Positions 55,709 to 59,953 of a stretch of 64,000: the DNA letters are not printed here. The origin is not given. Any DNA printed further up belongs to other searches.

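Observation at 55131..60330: Lower-GC three-gene island (secreted mini-protein, giant FtsX/pseudo-peptidase permease, MacB-type ATPase) inserted directly upstream of the SOS-boxed dnaE2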

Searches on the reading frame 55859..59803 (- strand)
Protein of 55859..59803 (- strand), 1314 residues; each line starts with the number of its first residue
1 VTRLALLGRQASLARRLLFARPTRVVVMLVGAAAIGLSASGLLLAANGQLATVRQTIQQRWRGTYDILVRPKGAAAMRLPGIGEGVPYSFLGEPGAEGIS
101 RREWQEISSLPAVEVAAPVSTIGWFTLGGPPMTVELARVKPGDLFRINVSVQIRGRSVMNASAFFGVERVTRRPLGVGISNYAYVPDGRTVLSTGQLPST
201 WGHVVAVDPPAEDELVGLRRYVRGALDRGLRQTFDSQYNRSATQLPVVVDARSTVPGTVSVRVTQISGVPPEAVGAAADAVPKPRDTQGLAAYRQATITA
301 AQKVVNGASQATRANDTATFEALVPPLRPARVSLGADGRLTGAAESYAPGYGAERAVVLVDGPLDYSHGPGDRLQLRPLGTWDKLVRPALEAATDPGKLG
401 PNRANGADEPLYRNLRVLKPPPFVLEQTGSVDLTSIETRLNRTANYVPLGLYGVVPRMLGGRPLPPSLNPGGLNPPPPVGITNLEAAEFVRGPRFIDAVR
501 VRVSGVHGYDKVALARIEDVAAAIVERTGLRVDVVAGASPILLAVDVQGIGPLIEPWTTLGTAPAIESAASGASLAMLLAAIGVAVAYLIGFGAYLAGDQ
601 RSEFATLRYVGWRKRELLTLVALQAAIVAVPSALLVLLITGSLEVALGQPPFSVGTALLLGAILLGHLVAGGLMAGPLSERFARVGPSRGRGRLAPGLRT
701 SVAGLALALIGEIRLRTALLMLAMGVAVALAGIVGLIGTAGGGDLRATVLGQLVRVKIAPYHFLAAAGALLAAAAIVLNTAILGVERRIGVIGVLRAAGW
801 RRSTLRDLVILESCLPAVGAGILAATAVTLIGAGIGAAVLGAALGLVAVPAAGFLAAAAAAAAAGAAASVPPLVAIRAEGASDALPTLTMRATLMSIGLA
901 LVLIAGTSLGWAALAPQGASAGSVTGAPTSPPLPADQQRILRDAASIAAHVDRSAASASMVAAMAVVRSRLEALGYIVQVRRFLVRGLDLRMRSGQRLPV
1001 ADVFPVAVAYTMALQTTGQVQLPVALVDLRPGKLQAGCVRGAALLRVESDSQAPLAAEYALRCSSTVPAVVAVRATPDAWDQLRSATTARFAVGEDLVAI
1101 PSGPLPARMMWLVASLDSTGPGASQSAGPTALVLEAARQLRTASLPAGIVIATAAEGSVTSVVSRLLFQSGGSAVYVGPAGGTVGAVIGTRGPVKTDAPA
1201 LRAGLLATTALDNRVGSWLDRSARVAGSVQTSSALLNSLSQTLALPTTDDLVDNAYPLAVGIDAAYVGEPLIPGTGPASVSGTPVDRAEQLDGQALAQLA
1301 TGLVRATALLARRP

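Call 7: search_protein_families(library=pfam, proteins=[window:55859-59803:-], max_evalue=0.1)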
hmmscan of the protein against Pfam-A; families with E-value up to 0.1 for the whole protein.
window:55859-59803:- (1314 aa): 1 family
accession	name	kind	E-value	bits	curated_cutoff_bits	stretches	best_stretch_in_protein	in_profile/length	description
PF02687.27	FtsX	-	1.4e-08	35.3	25.5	2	764-877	2-116/120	FtsX-like permease C-terminal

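Call 8: search_protein_families(library=ncbifam, proteins=[window:55859-59803:-], max_evalue=0.1)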
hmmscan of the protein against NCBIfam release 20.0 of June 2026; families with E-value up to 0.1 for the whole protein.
window:55859-59803:- (1314 aa): 0 families

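Call 9: find_homologous_proteins(query=window:55859-59803:-)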
Query window:55859-59803:- (1314 aa): 46 proteins with E <= 0.001 among 8000 candidates.
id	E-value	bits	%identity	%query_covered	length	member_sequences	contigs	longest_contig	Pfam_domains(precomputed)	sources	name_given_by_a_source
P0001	0.0e+0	2686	100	98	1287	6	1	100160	PF02687.28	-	-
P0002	0.0e+0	1226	51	98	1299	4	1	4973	PF02687.28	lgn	-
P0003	3.0e-234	799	40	99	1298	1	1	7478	-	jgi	jgi:putative ABC transport system permease protein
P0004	1.2e-216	740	39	99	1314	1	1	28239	PF02687.28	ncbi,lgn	-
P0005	1.3e-210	720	38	98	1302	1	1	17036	-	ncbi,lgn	-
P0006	3.1e-206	706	38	99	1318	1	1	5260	-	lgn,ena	-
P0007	1.5e-204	700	40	97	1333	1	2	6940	PF02687.28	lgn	-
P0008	4.4e-198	679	37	97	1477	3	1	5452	PF02687.28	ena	-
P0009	3.2e-197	676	38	99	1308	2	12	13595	-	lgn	-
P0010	2.5e-195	670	37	98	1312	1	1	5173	-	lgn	-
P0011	3.4e-192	659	36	98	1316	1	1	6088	PF02687.28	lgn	-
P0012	4.9e-190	652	40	47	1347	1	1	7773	-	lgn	-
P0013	2.5e-188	647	35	98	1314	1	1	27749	PF02687.28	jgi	jgi:putative ABC transport system permease protein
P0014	8.7e-169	582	34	98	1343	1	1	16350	-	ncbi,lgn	ncbi:MAG: FtsX-like permease family protein [Chloroflexota bacterium]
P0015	1.5e-150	521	34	97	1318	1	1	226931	-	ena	-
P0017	8.6e-59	217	28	62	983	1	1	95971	PF02687.28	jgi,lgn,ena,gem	-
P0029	1.8e-28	117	33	16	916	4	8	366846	-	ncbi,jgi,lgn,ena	-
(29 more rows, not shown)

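Call 10: find_encoding_contigs(protein=window:55859-59803:-, flank=10000)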
Protein window:55859-59803:- (1314 aa): no gene with exactly this product is on record in the collection.

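Call 11: find_encoding_contigs(protein=P0001, flank=10000, max_places=3)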
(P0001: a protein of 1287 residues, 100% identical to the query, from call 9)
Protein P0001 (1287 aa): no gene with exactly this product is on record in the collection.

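Call 12: find_encoding_contigs(protein=P0004, flank=10000, max_places=3)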
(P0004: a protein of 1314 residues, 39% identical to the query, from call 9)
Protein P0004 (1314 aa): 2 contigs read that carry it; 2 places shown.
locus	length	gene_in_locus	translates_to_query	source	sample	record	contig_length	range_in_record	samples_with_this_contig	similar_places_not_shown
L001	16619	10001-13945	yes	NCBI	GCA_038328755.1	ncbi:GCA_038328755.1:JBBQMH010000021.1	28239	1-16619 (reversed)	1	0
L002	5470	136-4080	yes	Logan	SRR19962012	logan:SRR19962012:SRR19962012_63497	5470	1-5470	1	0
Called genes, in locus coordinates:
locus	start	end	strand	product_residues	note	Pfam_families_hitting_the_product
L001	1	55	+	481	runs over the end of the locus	PF00361:Proton_antipo_M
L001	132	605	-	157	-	PF00334:NDK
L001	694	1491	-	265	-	-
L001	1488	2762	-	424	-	PF00675:Peptidase_M16, PF05193:Peptidase_M16_C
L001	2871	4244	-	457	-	PF00860:Xan_ur_permease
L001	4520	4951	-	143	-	-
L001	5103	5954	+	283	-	PF03309:Pan_kinase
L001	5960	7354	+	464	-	PF02441:Flavoprotein, PF04127:DFP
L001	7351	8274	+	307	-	PF02548:Pantoate_transf, PF13714:PEP_mutase (faint)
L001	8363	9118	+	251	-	PF02569:Pantoate_ligase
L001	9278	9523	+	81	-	-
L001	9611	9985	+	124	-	-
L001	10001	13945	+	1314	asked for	PF02687:FtsX (faint)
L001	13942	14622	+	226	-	PF00005:ABC_tran, PF13304:AAA_21 (faint)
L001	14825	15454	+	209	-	-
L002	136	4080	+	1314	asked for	PF02687:FtsX (faint)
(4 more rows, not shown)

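Call 13: find_encoding_contigs(protein=P0015, flank=10000, max_places=3)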
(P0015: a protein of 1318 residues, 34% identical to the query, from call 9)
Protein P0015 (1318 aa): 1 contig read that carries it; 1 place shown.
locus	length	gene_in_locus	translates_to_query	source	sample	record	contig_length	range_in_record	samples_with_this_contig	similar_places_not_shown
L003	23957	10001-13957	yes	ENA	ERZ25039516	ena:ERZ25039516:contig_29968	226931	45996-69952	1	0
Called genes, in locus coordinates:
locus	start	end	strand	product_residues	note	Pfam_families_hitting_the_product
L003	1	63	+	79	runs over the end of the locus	-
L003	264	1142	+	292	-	-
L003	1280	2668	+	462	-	-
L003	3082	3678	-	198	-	-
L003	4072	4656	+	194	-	-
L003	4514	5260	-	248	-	-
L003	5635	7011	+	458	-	PF10412:TrwB_AAD_bind, PF02534:T4SS-DNA_transf, PF12696:TraG-D_C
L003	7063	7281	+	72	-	PF00436:SSB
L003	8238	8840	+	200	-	-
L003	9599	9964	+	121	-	-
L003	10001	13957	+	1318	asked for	-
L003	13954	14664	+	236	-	PF00005:ABC_tran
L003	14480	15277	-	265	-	-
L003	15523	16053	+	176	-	PF04542:Sigma70_r2, PF07638:Sigma70_ECF, PF08281:Sigma70_r4_2, PF04545:Sigma70_r4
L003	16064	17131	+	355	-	-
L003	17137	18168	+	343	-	-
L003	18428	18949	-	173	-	-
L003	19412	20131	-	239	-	-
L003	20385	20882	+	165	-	-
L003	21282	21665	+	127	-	PF14106:DUF4279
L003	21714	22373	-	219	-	-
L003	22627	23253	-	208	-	PF00239:Resolvase, PF02796:HTH_7 (faint), PF13384:HTH_23 (faint)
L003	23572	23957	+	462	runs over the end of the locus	-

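Call 15: find_encoding_contigs(protein=P0013, flank=10000, max_places=2)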
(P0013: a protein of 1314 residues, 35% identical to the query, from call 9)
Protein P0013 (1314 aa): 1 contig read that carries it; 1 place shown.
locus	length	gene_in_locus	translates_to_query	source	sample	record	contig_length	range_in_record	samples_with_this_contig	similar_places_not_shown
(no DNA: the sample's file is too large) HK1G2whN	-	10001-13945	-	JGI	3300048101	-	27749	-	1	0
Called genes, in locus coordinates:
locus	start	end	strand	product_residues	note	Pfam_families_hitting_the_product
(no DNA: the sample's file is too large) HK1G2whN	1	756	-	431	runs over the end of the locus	PF01381:HTH_3 (faint), PF07719:TPR_2 (faint), PF13424:TPR_12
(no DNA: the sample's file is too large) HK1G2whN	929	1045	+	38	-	-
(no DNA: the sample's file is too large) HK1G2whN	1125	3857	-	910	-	PF13298:LigD_N, PF01068:DNA_ligase_A_M, PF04679:DNA_ligase_A_C, PF01896:DNA_primase_S (faint), PF21686:LigD_Prim-Pol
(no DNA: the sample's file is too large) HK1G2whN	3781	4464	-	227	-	PF00702:Hydrolase, PF12710:HAD, PF13419:HAD_2, PF13242:Hydrolase_like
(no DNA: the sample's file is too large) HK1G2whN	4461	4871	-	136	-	-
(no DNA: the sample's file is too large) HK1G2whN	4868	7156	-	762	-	PF02837:Glyco_hydro_2_N, PF22666:Glyco_hydro_2_N2, PF02836:Glyco_hydro_2_C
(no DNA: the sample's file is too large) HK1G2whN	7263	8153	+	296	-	PF00294:PfkB, PF08543:Phos_pyr_kin (weak)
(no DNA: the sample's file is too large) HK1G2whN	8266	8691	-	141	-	PF00027:cNMP_binding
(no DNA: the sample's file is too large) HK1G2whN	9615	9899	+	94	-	-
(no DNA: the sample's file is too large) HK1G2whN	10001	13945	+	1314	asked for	PF02687:FtsX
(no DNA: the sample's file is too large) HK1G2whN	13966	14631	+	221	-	PF00005:ABC_tran, PF13304:AAA_21 (faint)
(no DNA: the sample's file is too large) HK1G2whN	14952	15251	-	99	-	-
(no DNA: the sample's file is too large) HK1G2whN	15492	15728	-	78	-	PF20600:ExoX-like_C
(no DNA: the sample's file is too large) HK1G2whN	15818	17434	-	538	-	PF07969:Amidohydro_3, PF01979:Amidohydro_1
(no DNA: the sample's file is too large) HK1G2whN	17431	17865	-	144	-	?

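Call 16: find_encoding_contigs(protein=P0005, flank=10000, max_places=2)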
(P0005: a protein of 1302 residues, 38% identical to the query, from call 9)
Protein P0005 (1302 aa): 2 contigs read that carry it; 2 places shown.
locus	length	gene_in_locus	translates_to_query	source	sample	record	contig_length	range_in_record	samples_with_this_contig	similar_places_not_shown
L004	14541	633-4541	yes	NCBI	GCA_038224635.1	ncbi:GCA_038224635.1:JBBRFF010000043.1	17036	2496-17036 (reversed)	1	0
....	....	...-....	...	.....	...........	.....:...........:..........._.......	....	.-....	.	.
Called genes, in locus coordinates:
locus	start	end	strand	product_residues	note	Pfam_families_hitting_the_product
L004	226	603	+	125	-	-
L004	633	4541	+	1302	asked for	-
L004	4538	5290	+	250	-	PF00005:ABC_tran, PF02463:SMC_N (faint)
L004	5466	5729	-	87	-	-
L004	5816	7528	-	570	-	PF05227:CHASE3 (weak), PF00990:GGDEF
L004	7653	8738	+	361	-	PF00933:Glyco_hydro_3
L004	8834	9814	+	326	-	PF00535:Glycos_transf_2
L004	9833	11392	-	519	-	PF01406:tRNA-synt_1e, PF23493:CysS_C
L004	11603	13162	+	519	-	PF00496:SBP_bac_5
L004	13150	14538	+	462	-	PF13485:Peptidase_MA_2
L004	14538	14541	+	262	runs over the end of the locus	PF05949:DUF881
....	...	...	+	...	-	-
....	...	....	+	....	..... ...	-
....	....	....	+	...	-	?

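Call 17: find_encoding_contigs(protein=P0014, flank=10000, max_places=2)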
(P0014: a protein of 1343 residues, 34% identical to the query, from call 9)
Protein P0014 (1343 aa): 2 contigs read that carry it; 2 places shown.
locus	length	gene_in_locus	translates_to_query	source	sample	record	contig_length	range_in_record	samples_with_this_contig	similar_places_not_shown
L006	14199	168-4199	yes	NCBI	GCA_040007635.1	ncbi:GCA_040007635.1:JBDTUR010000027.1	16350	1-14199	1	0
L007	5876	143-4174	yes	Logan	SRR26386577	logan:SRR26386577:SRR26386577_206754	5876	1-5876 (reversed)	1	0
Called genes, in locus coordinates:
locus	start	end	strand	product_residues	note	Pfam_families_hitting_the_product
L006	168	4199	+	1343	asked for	-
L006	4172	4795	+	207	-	PF00005:ABC_tran, PF13304:AAA_21 (faint)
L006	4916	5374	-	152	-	PF07366:SnoaL (weak), PF12680:SnoaL_2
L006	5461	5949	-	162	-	PF10027:DUF2269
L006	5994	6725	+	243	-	PF03575:Peptidase_S51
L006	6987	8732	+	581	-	PF00496:SBP_bac_5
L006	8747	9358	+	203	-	PF01872:RibD_C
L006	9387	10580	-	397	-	-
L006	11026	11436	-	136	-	PF01641:SelR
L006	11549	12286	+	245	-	-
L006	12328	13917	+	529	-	PF00496:SBP_bac_5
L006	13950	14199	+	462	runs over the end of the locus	PF13485:Peptidase_MA_2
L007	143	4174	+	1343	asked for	-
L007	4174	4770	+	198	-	PF00005:ABC_tran, PF13304:AAA_21 (faint)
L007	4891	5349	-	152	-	PF07366:SnoaL (weak), PF12680:SnoaL_2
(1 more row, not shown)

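Call 29: find_related_loci(query=A2, collection=genome_contigs, flank=10000)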
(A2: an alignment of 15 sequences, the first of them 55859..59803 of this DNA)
Query A2 (1314 aa) in genome_contigs; peptide patterns used: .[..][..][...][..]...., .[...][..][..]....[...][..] (x = any residue, [..] = any of these).
205 stretches matched a pattern; 15 encode a relative of the query (tblastn E <= 1e-3); 13 distinct loci.
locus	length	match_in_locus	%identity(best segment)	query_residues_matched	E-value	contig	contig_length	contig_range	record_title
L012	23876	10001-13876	43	16-1304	0e+0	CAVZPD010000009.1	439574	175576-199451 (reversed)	MAG: uncultured Chloroflexia bacterium isolate MFD05684.bin.1.297 genome assembly, contig: contig_17277, whole genome sh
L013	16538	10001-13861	39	17-1312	0e+0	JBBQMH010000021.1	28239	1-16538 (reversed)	MAG: Candidatus Limnocylindrales bacterium isolate Co_metawrap_434 Cmw_434_k141_11618084_length_28239_cov_18.7898, whole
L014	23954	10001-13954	38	13-1306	0e+0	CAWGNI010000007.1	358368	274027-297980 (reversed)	MAG: uncultured Chloroflexia bacterium isolate MFD05684.bin.2.219 genome assembly, contig: contig_30756, whole genome sh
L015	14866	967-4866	37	23-1296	0e+0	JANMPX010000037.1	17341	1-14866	MAG: Chloroflexota bacterium isolate OTE_51_metabat_371 OTE_51_k141_1927855, whole genome shotgun sequence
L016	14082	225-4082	34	16-1303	8e-147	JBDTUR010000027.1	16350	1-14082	MAG: Chloroflexota bacterium isolate cluster3_bin.49 NODE_13547_length_16350_cov_10.896840, whole genome shotgun sequenc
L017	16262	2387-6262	43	16-1304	0e+0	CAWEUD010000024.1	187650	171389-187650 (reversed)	MAG: uncultured Chloroflexia bacterium isolate MFD05684.bin.3.306 genome assembly, contig: contig_56184, whole genome sh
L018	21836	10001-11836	43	11-624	3e-122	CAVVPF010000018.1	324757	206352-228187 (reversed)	MAG: uncultured Chloroflexia bacterium isolate MFD03638.bin.2.5 genome assembly, contig: contig_269, whole genome shotgu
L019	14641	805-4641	36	16-1296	6e-155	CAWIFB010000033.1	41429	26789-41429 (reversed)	MAG: uncultured Chloroflexia bacterium isolate MFD01721.bin.3.303 genome assembly, contig: contig_52590, whole genome sh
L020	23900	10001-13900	35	16-1310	1e-146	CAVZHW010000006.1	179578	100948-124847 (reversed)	MAG: uncultured Chloroflexia bacterium isolate MFD02416.bin.2.200 genome assembly, contig: contig_42275, whole genome sh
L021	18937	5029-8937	42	13-1312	0e+0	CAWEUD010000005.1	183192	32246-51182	MAG: uncultured Chloroflexia bacterium isolate MFD05684.bin.3.306 genome assembly, contig: contig_17475, whole genome sh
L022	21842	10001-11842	41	16-624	5e-100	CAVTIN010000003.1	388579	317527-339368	MAG: uncultured Chloroflexia bacterium isolate MFD05684.bin.3.180 genome assembly, contig: contig_25933, whole genome sh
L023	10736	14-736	35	409-618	5e-21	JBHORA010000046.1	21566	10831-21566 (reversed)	MAG: Chloroflexota bacterium isolate A0_42 coassembly_Ak141_225447, whole genome shotgun sequence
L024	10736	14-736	35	409-618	8e-20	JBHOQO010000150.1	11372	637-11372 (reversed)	MAG: Chloroflexota bacterium isolate A0_19 coassembly_Ak141_784409, whole genome shotgun sequence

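Call 57: find_encoding_contigs(protein=P0017, flank=6000, max_places=2)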
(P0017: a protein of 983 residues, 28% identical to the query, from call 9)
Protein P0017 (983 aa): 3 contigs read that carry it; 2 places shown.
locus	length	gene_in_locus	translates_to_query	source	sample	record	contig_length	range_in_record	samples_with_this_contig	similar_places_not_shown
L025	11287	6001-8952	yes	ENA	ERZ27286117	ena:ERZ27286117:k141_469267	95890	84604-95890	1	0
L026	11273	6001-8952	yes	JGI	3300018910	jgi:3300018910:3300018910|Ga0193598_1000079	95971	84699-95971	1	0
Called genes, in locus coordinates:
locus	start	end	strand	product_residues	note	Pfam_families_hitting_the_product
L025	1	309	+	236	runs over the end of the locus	-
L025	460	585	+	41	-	-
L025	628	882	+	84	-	-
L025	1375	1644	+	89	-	-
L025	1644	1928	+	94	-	-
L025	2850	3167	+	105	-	PF00166:Cpn10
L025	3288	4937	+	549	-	PF00118:Cpn60_TCP1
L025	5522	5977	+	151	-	-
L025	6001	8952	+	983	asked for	PF02687:FtsX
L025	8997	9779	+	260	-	PF00005:ABC_tran, PF02463:SMC_N (faint), PF13304:AAA_21 (faint)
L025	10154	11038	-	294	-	PF02661:Fic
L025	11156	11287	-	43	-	?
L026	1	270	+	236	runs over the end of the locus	-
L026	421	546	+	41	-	-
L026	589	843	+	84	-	-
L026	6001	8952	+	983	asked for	PF02687:FtsX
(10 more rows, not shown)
